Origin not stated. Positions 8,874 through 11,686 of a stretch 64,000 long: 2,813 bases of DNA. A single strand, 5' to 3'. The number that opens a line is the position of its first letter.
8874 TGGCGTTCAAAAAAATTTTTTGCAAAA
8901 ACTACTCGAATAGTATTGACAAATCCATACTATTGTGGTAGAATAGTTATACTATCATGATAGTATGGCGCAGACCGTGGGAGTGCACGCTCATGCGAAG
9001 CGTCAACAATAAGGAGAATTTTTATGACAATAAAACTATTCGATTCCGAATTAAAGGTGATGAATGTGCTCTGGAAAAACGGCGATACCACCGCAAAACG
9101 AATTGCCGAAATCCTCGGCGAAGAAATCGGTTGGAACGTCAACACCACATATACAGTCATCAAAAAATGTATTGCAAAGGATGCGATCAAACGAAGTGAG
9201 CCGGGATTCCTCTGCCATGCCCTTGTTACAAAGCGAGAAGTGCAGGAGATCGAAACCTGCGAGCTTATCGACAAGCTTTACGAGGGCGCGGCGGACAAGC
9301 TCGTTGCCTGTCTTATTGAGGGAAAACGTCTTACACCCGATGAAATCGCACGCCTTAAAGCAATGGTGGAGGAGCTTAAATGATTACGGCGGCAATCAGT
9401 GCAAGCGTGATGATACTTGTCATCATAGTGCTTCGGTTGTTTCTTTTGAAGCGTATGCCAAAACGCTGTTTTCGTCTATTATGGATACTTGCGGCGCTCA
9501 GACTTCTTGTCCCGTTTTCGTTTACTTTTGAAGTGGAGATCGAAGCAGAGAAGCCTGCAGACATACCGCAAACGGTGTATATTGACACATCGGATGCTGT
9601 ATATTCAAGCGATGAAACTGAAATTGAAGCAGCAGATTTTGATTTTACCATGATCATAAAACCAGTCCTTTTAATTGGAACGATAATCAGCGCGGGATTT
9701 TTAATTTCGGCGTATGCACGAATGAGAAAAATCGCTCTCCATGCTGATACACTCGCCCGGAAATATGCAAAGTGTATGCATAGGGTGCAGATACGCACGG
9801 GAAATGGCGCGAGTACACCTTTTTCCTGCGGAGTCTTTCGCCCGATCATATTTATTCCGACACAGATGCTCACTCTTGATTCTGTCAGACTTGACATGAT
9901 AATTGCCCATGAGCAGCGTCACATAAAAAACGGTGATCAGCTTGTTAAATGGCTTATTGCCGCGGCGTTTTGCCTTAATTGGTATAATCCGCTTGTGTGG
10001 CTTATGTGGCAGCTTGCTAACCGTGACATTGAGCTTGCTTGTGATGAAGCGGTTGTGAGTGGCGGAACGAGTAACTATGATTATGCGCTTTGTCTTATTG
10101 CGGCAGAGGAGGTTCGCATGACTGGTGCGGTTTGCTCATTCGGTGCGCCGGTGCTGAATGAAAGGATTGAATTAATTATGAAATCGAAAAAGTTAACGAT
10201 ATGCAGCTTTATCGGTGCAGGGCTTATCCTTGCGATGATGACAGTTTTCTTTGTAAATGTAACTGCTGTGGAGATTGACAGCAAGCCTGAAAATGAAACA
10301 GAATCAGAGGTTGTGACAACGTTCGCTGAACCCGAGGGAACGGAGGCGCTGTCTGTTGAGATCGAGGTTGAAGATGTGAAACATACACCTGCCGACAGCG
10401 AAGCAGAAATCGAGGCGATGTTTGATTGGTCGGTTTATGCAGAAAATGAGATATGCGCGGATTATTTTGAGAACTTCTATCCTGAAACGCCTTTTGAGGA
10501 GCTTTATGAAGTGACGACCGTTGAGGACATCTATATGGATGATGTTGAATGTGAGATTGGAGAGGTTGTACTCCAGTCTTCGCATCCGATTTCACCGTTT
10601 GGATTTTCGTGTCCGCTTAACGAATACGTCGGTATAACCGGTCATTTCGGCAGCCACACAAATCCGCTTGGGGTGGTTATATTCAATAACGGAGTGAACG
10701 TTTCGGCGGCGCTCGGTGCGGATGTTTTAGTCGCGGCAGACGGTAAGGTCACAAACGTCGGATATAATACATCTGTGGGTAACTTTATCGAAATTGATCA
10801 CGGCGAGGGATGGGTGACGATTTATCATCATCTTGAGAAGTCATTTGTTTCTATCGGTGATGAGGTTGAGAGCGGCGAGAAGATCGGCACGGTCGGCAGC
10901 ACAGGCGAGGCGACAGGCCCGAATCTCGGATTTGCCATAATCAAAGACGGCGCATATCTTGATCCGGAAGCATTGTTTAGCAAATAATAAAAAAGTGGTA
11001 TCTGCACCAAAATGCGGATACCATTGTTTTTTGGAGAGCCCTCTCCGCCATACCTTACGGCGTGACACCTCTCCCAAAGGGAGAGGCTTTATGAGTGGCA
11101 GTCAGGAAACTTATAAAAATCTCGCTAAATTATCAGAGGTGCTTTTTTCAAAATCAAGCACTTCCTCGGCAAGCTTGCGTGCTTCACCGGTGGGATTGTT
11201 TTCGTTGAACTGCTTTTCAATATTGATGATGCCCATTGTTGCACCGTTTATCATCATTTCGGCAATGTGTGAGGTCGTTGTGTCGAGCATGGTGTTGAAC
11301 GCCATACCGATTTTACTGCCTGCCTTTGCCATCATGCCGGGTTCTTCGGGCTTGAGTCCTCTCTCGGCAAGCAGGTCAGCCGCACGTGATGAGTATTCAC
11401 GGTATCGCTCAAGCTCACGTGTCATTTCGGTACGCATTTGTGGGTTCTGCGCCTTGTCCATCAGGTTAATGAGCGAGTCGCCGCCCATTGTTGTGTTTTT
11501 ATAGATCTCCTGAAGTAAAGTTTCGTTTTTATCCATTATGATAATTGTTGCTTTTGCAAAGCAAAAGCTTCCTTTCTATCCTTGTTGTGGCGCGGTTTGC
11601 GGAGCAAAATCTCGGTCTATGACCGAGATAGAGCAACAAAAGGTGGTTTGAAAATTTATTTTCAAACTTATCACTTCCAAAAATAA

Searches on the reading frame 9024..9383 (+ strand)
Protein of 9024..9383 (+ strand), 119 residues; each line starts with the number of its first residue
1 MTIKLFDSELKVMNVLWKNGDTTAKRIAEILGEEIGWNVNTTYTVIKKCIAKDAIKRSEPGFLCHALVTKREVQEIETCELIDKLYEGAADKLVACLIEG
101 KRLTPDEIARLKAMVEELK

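Call 13: search_protein_families(library=pfam, proteins=[window:9024-9383:+], max_evalue=0.01)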
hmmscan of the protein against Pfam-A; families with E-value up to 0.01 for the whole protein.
window:9024-9383:+ (119 aa): 2 families
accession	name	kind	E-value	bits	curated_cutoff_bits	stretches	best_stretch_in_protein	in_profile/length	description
PF03965.22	Penicillinase_R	-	2.5e-20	73.4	22.6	1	7-117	3-115/115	Penicillinase repressor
PF13412.12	HTH_24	-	0.00012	22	21.9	0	7-32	3-28/48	Winged helix-turn-helix DNA-binding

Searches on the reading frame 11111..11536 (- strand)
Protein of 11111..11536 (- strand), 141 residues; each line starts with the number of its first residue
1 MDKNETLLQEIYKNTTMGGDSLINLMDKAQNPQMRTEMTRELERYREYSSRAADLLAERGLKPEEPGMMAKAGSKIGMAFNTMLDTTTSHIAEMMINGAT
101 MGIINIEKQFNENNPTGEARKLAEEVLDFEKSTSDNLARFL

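Call 13: search_protein_families(library=pfam, proteins=[window:11111-11536:-], max_evalue=0.01)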
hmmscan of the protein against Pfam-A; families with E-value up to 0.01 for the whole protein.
window:11111-11536:- (141 aa): 1 family
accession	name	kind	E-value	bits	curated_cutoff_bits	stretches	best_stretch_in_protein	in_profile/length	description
PF09537.16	DUF2383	-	3.7e-05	24.3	30.8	1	7-108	5-107/111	Domain of unknown function (DUF2383)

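Call 14: search_protein_families(library=ncbifam, proteins=[window:11111-11536:-], max_evalue=0.01)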
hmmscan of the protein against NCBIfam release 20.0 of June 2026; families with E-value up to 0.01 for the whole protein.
window:11111-11536:- (141 aa): 0 families

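Call 17: find_encoding_contigs(protein=window:11111-11536:-, flank=3000, max_places=10)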
Protein window:11111-11536:- (141 aa): 1 contig read that carries it; 1 place shown.
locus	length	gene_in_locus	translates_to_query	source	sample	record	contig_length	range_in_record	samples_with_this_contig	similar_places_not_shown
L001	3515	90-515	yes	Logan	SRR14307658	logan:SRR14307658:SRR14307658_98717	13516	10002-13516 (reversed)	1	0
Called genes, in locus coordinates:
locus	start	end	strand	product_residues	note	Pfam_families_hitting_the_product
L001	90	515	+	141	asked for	PF09537:DUF2383 (weak)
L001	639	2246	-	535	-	PF05569:Peptidase_M56, PF01551:Peptidase_M23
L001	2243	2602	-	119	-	PF03965:Penicillinase_R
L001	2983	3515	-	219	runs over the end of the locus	PF04263:TPK_catalytic, PF04265:TPK_B1_binding (weak)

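Call 21: find_homologous_proteins(query=window:11111-11536:-, max_evalue=0.00001)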
Query window:11111-11536:- (141 aa): 128 proteins with E <= 0.00001 among 149 candidates; the best 120 are listed.
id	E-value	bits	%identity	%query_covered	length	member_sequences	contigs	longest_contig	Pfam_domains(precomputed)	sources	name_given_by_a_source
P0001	3.1e-84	297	100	100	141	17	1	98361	PF09537.17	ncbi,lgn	-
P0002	1.7e-76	272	90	100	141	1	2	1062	PF09537.17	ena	-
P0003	1.9e-75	269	89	100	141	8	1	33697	-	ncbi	-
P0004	1.3e-74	266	89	100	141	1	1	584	-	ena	-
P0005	2.4e-74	265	89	100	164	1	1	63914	PF09537.17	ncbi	-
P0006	7.1e-74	264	88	100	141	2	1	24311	-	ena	-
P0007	1.2e-73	263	88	100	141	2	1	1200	PF09537.17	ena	-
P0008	4.4e-73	261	88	100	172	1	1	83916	-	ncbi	-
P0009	6.2e-73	261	88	100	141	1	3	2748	PF09537.17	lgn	-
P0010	3.4e-72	259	87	100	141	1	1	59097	PF09537.17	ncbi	-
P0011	6.4e-72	258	85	100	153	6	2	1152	-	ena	-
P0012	1.9e-71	256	84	100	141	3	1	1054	PF09537.17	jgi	-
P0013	6.6e-71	254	85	100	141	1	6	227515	PF09537.17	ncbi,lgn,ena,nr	ncbi:MAG: hypothetical protein IJ428_01660 [Clostridia bacterium]|nr:hypothetical protein [Clostridi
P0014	7.5e-71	254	84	100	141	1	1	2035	PF09537.17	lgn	-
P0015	1.6e-70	253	84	100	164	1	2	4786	-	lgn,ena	-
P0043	1.5e-57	211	70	100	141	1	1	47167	-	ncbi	-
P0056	3.8e-47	178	60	100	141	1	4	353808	-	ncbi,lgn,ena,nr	ncbi:MAG: hypothetical protein IJ493_10935 [Clostridia bacterium]|nr:hypothetical protein [Clostridi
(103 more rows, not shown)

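Call 22: find_encoding_contigs(protein=P0013, flank=10000, max_places=6)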
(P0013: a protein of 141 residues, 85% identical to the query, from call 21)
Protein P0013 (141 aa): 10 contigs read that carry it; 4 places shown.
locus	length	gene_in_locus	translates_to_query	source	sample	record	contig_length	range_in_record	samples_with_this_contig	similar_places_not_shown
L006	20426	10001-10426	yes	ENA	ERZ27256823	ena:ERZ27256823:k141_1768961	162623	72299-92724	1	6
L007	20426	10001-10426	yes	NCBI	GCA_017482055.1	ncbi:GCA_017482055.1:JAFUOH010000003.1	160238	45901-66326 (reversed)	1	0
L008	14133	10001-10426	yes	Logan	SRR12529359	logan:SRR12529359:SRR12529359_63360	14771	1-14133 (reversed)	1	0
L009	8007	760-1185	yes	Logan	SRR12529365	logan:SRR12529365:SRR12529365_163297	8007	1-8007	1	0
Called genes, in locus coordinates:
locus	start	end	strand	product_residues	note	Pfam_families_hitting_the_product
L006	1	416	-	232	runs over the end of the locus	PF01863:YgjP-like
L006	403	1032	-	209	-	PF02677:QueH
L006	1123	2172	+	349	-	PF13472:Lipase_GDSL_2 (weak)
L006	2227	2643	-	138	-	PF03652:RuvX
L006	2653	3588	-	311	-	PF00294:PfkB, PF08543:Phos_pyr_kin (weak)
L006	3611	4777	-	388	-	PF00586:AIRS, PF02769:AIRS_C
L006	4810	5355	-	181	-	PF13353:Fer4_12, PF04055:Radical_SAM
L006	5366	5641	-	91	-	-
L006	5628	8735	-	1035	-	PF18989:DUF5722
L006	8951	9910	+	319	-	PF04204:HTS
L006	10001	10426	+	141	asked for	PF09537:DUF2383 (weak)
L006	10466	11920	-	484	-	PF05569:Peptidase_M56, PF01551:Peptidase_M23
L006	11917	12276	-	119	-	PF03965:Penicillinase_R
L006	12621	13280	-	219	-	PF04263:TPK_catalytic, PF04265:TPK_B1_binding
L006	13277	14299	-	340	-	PF16745:RsgA_N, PF03193:RsgA_GTPase, PF01926:MMR_HSR1 (weak)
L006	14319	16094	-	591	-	PF00069:Pkinase, PF03109:ABC1 (faint), PF07714:PK_Tyr_Ser-Thr, PF03793:PASTA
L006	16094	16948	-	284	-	PF00481:PP2C, PF13672:PP2C_2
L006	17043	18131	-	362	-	PF21016:RlmN_N, PF04055:Radical_SAM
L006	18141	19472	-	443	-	PF01029:NusB, PF22458:RsmF-B_ferredox, PF01189:Methyltr_RsmB-F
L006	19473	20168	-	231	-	PF04298:Zn_peptidase_2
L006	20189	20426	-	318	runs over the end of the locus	PF00551:Formyl_trans_N, PF02911:Formyl_trans_C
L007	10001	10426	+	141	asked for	PF09537:DUF2383 (weak)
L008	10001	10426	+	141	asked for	PF09537:DUF2383 (weak)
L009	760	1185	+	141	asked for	PF09537:DUF2383 (weak)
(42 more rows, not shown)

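Call 23: find_encoding_contigs(protein=P0043, flank=10000, max_places=4)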
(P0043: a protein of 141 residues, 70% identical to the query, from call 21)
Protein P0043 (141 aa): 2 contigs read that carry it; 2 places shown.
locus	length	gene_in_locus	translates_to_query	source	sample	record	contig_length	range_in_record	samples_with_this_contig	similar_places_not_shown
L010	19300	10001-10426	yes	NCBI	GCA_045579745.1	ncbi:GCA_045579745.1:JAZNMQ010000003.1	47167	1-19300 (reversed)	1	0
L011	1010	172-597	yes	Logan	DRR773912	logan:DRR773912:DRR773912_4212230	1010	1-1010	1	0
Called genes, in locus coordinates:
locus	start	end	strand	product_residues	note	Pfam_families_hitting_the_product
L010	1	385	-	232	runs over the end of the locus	PF01863:YgjP-like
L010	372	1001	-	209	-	PF02677:QueH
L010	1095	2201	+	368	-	PF13472:Lipase_GDSL_2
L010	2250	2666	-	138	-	PF03652:RuvX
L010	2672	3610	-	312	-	PF00294:PfkB, PF08543:Phos_pyr_kin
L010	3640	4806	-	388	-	PF00586:AIRS, PF02769:AIRS_C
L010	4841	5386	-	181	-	PF13353:Fer4_12, PF04055:Radical_SAM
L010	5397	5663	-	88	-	-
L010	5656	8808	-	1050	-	PF18989:DUF5722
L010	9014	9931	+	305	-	PF04204:HTS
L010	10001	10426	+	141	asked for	-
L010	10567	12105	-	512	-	PF13306:LRR_5 (weak)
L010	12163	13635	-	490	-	PF03062:MBOAT, PF13813:MBOAT_2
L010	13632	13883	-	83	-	-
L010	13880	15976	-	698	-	PF13306:LRR_5 (faint)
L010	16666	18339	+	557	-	PF14311:DUF4379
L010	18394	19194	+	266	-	-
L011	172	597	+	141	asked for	-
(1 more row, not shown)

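Call 24: find_encoding_contigs(protein=P0056, flank=10000, max_places=4)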
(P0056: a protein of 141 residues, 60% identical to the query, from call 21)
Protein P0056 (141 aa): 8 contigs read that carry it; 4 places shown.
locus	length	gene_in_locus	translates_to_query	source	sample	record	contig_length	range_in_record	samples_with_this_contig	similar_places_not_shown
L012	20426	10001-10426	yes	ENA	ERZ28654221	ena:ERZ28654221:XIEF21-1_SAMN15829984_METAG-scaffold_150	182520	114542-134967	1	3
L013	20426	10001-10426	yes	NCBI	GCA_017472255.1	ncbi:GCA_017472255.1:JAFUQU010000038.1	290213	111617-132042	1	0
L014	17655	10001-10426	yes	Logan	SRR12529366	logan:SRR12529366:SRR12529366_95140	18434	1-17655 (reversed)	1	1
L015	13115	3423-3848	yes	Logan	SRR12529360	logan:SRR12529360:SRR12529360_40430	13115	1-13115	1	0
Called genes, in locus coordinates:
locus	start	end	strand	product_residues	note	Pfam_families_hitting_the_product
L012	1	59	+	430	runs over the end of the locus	PF00596:Aldolase_II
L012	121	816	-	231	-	PF01863:YgjP-like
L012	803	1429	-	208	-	PF02677:QueH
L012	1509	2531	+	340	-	PF13472:Lipase_GDSL_2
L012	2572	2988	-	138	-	PF03652:RuvX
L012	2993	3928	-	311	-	PF00294:PfkB, PF08543:Phos_pyr_kin (weak)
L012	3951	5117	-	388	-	PF00586:AIRS, PF02769:AIRS_C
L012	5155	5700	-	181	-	PF13353:Fer4_12, PF04055:Radical_SAM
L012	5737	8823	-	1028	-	PF18989:DUF5722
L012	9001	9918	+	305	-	PF04204:HTS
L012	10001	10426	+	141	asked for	-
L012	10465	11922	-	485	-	PF05569:Peptidase_M56, PF01551:Peptidase_M23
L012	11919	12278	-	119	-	PF03965:Penicillinase_R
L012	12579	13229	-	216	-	PF04263:TPK_catalytic, PF04265:TPK_B1_binding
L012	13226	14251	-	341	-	PF16745:RsgA_N, PF03193:RsgA_GTPase, PF01926:MMR_HSR1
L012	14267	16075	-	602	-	PF00069:Pkinase, PF07714:PK_Tyr_Ser-Thr, PF03109:ABC1 (weak), PF03793:PASTA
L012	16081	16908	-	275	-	PF00481:PP2C, PF13672:PP2C_2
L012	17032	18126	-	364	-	PF21016:RlmN_N, PF04055:Radical_SAM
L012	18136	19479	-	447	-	PF01029:NusB, PF22458:RsmF-B_ferredox, PF01189:Methyltr_RsmB-F, PF01728:FtsJ (faint)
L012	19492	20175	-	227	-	PF04298:Zn_peptidase_2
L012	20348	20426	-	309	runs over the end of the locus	PF00551:Formyl_trans_N, PF02911:Formyl_trans_C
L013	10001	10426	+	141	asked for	-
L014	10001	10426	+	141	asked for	-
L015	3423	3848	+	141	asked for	-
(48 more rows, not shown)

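Call 29: find_encoding_contigs(protein=P0003, flank=10000, max_places=4)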
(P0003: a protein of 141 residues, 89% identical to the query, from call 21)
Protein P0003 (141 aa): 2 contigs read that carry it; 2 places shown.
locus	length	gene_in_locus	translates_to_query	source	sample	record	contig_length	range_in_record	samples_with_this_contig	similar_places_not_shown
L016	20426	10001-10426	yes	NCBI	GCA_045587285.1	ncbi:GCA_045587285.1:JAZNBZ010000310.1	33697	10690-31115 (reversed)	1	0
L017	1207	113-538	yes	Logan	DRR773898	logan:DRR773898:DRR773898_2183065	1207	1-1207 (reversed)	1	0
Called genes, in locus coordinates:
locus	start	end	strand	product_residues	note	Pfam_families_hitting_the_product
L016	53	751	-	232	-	PF01863:YgjP-like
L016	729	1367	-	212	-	PF02677:QueH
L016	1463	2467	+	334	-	PF13472:Lipase_GDSL_2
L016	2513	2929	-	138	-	PF03652:RuvX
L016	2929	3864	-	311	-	PF00294:PfkB, PF08543:Phos_pyr_kin (weak)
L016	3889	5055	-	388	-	PF00586:AIRS, PF02769:AIRS_C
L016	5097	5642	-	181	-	PF13353:Fer4_12, PF04055:Radical_SAM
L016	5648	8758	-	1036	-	PF18989:DUF5722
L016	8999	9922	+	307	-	PF04204:HTS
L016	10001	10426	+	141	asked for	-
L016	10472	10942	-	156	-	-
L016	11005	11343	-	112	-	PF02699:YajC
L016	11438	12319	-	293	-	PF02517:Rce1-like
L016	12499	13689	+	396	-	PF13679:Methyltransf_32, PF13847:Methyltransf_31, PF13649:Methyltransf_25 (faint)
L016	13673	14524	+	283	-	PF02698:DUF218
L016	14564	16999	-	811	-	PF18989:DUF5722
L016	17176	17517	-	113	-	PF01245:Ribosomal_L19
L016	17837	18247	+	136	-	-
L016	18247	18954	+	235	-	PF01479:S4 (weak), PF00849:PseudoU_synth_2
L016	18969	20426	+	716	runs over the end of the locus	PF09371:Tex_N, PF22706:Tex_central_region, PF14639:YqgF, PF16921:Tex_YqgF, PF12836:HHH_3, PF17674:HHH_9, PF00575:S1, PF23459:S1_RRP5, +1 more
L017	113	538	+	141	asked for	-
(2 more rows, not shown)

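Call 30: find_encoding_contigs(protein=P0008, flank=10000, max_places=4)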
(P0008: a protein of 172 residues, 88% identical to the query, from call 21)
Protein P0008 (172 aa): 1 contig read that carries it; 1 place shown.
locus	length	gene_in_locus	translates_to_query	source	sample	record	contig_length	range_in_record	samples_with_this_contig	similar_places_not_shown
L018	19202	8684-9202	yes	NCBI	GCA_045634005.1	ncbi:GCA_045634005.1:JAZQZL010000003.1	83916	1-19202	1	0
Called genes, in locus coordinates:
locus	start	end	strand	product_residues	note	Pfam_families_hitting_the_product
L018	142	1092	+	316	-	PF13472:Lipase_GDSL_2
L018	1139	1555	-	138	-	PF03652:RuvX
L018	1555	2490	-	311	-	PF00294:PfkB, PF08543:Phos_pyr_kin (weak)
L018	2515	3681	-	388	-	PF00586:AIRS, PF02769:AIRS_C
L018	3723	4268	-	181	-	PF13353:Fer4_12, PF04055:Radical_SAM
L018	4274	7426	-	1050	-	PF18989:DUF5722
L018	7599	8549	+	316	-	PF04204:HTS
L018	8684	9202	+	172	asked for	-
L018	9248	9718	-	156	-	-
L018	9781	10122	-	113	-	PF02699:YajC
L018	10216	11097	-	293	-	PF02517:Rce1-like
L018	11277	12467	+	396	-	PF13679:Methyltransf_32, PF13847:Methyltransf_31, PF13649:Methyltransf_25 (faint)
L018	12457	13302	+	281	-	PF02698:DUF218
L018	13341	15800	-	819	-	PF18989:DUF5722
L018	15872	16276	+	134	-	-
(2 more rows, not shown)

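Call 76: list_cluster_members(proteins=[P0001, P0008, P0126])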
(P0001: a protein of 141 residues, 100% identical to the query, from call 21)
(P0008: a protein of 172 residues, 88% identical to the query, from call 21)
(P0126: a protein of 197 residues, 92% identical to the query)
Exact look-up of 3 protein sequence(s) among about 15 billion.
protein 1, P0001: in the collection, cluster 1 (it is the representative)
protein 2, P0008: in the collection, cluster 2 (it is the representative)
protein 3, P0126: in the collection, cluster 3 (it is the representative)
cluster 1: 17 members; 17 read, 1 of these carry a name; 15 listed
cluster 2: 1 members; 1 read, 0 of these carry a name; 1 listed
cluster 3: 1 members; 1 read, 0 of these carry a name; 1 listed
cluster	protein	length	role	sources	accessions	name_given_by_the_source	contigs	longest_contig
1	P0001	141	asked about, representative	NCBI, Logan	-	-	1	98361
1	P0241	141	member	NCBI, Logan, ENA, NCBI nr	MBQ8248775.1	MAG: hypothetical protein IJY93_02675 [Clostridia bacterium] | hypothetical protein [Clostridia bacterium]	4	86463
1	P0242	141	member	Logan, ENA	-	-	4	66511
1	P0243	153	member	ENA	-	-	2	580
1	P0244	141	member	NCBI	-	-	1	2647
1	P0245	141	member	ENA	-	-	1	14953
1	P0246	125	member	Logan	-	-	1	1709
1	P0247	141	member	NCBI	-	-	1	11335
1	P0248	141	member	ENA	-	-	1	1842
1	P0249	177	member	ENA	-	-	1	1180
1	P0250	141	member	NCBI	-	-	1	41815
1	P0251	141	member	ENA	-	-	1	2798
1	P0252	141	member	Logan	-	-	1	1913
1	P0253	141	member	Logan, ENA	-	-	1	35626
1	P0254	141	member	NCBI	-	-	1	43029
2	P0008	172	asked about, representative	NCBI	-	-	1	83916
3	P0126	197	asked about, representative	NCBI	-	-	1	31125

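Call 77: find_encoding_contigs(protein=P0241, flank=10000, max_places=6)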
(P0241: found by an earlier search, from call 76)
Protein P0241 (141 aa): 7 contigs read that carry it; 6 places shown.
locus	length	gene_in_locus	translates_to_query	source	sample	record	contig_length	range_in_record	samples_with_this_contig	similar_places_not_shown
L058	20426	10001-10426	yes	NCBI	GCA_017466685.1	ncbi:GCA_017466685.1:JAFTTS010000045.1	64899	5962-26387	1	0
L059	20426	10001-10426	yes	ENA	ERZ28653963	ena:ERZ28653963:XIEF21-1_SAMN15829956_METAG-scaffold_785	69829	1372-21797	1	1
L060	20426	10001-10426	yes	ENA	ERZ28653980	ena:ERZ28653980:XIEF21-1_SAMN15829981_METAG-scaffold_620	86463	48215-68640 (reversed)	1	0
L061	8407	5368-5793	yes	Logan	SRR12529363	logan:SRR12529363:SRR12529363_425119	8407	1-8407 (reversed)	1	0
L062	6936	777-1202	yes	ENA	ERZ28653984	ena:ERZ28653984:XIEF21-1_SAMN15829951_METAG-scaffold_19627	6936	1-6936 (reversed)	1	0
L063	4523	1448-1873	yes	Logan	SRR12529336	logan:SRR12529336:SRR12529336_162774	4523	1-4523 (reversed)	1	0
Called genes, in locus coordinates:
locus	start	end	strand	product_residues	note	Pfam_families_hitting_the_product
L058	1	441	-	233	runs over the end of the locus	PF01863:YgjP-like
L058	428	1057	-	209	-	PF02677:QueH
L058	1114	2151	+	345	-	PF13472:Lipase_GDSL_2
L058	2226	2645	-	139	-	PF03652:RuvX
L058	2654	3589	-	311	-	PF00294:PfkB, PF08543:Phos_pyr_kin (weak)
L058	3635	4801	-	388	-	PF00586:AIRS, PF02769:AIRS_C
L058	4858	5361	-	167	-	PF13353:Fer4_12, PF04055:Radical_SAM (weak)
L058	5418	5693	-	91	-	-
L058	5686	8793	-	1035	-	PF18989:DUF5722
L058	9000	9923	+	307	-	PF04204:HTS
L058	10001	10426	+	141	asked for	-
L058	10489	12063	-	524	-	PF05569:Peptidase_M56, PF01551:Peptidase_M23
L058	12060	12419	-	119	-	PF03965:Penicillinase_R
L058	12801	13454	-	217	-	PF04263:TPK_catalytic, PF04265:TPK_B1_binding (weak)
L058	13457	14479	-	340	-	PF16745:RsgA_N, PF03193:RsgA_GTPase, PF01926:MMR_HSR1 (weak)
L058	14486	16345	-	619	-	PF00069:Pkinase, PF07714:PK_Tyr_Ser-Thr, PF03109:ABC1 (weak), PF03793:PASTA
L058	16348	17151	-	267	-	PF00481:PP2C, PF13672:PP2C_2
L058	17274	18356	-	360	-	PF21016:RlmN_N, PF04055:Radical_SAM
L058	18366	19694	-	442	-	PF01029:NusB, PF22458:RsmF-B_ferredox, PF01189:Methyltr_RsmB-F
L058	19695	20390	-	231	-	PF04298:Zn_peptidase_2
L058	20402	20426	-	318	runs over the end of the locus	PF00551:Formyl_trans_N, PF02911:Formyl_trans_C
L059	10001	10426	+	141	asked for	-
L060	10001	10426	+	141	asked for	-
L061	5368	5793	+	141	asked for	-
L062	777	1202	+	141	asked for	-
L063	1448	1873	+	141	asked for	-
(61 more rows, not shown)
